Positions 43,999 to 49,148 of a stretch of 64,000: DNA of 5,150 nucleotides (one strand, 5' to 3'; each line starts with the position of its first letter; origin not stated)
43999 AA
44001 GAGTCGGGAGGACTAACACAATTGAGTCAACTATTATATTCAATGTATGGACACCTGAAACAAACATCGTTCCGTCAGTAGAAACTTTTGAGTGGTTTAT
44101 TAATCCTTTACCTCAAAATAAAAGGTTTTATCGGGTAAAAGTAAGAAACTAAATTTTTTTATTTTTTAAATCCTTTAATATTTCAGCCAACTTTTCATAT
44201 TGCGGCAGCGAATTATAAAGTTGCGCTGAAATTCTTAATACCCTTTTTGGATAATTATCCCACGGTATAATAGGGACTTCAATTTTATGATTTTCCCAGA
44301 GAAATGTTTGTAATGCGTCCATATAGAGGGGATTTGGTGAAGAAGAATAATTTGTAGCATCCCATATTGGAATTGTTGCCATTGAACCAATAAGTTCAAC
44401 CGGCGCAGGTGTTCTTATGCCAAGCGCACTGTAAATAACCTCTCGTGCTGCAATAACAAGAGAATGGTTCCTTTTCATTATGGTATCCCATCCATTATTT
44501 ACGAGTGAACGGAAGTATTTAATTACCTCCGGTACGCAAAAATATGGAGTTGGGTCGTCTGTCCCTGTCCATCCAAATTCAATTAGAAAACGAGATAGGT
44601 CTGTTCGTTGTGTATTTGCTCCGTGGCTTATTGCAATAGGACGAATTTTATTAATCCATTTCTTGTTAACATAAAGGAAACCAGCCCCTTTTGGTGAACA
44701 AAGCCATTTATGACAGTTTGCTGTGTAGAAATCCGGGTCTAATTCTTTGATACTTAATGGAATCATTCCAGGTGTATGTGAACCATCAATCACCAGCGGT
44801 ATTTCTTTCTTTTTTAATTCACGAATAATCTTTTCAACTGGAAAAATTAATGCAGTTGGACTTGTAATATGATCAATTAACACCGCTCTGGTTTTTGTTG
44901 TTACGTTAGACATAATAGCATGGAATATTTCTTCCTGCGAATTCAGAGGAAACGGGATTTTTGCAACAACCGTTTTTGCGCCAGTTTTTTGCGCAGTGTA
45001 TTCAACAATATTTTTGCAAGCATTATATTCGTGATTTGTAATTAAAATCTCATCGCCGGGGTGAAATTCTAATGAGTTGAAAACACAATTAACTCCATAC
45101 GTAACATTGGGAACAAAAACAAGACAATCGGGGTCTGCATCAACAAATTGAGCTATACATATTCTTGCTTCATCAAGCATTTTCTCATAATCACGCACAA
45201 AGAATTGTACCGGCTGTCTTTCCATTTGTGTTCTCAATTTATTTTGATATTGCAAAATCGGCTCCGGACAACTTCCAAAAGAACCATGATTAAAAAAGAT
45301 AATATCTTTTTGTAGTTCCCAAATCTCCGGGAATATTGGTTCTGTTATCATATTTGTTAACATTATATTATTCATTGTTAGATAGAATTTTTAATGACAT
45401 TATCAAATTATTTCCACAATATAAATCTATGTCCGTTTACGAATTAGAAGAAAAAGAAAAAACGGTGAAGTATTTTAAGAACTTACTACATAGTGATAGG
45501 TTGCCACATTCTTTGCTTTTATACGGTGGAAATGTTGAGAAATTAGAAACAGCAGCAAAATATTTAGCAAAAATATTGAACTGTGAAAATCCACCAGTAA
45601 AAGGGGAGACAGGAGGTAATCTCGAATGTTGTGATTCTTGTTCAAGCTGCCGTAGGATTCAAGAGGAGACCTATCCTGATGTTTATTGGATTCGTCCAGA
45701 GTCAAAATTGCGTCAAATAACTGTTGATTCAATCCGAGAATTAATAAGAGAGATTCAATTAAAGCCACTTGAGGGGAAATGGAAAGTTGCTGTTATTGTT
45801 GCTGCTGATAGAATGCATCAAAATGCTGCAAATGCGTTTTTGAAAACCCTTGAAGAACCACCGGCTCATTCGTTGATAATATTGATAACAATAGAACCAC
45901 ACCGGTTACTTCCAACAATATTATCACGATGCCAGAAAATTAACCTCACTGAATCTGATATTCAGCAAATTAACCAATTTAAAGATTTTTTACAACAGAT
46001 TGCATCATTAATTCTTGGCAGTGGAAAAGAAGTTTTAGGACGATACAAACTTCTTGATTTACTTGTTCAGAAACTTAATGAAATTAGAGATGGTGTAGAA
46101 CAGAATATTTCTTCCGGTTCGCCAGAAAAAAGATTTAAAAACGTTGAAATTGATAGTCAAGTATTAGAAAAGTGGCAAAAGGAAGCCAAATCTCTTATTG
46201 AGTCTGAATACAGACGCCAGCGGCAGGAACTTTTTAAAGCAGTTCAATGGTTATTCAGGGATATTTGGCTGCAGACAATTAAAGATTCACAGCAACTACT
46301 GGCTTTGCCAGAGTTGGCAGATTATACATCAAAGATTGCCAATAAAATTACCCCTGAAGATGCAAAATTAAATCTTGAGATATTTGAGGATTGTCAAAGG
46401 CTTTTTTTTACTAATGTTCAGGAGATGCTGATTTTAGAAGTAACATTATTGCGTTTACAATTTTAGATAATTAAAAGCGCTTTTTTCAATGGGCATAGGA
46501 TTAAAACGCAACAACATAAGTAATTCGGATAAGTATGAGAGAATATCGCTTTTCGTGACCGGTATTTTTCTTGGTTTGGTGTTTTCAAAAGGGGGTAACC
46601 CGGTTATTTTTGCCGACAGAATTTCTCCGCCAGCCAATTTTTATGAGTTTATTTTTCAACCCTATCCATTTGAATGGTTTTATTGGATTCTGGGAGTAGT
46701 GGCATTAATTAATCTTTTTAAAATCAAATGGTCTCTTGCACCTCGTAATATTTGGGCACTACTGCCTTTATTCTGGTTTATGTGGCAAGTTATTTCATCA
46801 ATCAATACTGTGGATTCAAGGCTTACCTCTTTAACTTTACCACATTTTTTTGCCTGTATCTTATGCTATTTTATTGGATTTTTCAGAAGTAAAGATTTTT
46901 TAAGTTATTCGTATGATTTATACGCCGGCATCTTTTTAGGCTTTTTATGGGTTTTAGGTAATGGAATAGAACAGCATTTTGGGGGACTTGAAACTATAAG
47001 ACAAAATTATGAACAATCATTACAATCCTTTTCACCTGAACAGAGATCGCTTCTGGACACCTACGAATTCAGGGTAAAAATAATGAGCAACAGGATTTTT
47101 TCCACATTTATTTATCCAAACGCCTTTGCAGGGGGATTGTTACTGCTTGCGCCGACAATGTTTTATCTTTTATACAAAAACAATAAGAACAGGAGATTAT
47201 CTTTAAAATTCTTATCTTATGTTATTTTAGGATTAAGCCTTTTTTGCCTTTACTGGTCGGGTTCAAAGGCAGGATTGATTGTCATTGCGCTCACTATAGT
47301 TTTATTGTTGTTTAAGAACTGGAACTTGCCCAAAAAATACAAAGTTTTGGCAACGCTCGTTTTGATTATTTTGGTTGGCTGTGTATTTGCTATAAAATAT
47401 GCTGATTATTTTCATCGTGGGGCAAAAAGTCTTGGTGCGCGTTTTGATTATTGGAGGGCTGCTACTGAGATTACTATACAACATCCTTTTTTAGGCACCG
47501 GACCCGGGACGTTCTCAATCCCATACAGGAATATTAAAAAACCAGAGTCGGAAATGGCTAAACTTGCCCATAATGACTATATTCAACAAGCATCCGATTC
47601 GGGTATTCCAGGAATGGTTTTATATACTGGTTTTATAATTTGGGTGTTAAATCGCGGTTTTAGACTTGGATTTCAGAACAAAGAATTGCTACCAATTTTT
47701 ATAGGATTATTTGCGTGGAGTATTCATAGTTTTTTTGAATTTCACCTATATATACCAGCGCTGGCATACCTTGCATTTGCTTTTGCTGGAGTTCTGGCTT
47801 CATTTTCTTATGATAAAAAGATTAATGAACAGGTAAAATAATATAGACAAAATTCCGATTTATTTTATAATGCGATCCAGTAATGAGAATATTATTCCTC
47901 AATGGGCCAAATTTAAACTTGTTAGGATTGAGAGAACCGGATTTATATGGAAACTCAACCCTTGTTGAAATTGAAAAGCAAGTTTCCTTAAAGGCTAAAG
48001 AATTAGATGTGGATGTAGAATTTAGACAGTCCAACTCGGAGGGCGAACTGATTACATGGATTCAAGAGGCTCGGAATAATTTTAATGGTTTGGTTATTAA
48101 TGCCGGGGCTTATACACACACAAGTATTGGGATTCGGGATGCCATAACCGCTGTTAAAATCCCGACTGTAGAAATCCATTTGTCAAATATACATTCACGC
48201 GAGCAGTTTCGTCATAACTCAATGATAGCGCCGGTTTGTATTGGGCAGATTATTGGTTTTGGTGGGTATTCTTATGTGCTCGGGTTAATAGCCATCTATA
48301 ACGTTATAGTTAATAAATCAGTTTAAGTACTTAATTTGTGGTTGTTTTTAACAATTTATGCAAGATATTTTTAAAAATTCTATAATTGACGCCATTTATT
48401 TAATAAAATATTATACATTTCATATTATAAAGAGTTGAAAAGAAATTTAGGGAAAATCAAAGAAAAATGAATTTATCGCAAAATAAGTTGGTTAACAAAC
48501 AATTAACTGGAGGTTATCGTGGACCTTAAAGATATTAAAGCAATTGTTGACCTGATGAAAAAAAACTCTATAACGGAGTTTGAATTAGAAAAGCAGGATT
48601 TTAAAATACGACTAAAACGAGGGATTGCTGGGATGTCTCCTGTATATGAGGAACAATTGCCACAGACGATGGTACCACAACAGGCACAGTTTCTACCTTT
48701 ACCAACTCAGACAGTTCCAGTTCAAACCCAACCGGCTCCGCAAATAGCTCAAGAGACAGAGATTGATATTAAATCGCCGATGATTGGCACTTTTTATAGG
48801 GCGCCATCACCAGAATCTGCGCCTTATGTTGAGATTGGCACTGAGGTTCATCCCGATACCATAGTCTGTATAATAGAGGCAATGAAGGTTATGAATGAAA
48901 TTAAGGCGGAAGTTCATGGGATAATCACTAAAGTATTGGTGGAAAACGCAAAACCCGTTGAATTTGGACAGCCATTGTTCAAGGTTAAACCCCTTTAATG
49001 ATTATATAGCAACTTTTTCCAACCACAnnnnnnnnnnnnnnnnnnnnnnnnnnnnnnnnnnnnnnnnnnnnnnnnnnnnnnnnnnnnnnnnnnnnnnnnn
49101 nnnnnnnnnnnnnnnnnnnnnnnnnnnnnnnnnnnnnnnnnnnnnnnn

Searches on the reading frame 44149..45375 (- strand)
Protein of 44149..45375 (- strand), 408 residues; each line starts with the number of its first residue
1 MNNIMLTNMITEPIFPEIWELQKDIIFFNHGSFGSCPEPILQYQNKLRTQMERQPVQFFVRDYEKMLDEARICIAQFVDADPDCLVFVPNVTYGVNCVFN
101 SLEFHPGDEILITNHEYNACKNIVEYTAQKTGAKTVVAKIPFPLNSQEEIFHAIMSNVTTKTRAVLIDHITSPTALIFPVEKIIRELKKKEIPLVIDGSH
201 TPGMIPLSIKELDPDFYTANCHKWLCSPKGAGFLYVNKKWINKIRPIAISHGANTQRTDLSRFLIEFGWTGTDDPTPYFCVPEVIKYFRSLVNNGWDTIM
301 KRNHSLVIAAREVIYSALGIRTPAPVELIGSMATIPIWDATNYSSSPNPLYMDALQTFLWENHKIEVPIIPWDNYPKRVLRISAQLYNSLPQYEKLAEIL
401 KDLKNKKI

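Call 28: search_protein_families(library=pfam, proteins=[window:44149-45375:-], max_evalue=0.001)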
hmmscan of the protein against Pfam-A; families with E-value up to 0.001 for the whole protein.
window:44149-45375:- (408 aa): 2 families
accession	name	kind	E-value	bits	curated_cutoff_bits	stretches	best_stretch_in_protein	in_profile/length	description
PF00266.25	Aminotran_5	-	8.7e-31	107.6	21.5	1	57-325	35-304/371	Aminotransferase class-V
PF01053.26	Cys_Met_Meta_PP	-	4.9e-09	35.6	27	1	104-225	88-200/381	Cys/Met metabolism PLP-dependent enzyme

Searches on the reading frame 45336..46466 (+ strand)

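Call 28: search_protein_families(library=pfam, proteins=[window:45336-46466:+], max_evalue=0.001)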
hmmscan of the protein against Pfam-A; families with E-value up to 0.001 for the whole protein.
window:45336-46466:+ (376 aa): 1 family
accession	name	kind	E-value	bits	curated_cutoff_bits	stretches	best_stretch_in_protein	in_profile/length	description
PF13177.12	DNA_pol3_delta2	-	1.3e-50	172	27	1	40-206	2-159/161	DNA polymerase III, delta subunit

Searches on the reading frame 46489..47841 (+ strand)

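Call 28: search_protein_families(library=pfam, proteins=[window:46489-47841:+], max_evalue=0.001)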
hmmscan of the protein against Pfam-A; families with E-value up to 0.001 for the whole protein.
window:46489-47841:+ (450 aa): 1 family
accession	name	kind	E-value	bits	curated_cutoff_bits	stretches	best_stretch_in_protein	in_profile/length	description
PF04932.20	Wzy_C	-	2.5e-21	76.5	31.7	1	247-379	3-148/149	O-Antigen ligase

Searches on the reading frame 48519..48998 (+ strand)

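Call 28: search_protein_families(library=pfam, proteins=[window:48519-48998:+], max_evalue=0.001)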
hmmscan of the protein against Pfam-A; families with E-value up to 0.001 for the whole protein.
window:48519-48998:+ (159 aa): 1 family
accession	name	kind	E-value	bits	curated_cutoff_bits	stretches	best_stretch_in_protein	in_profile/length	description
PF00364.28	Biotin_lipoyl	-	4.7e-20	71.6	22.1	1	83-155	2-72/73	Biotin-requiring enzyme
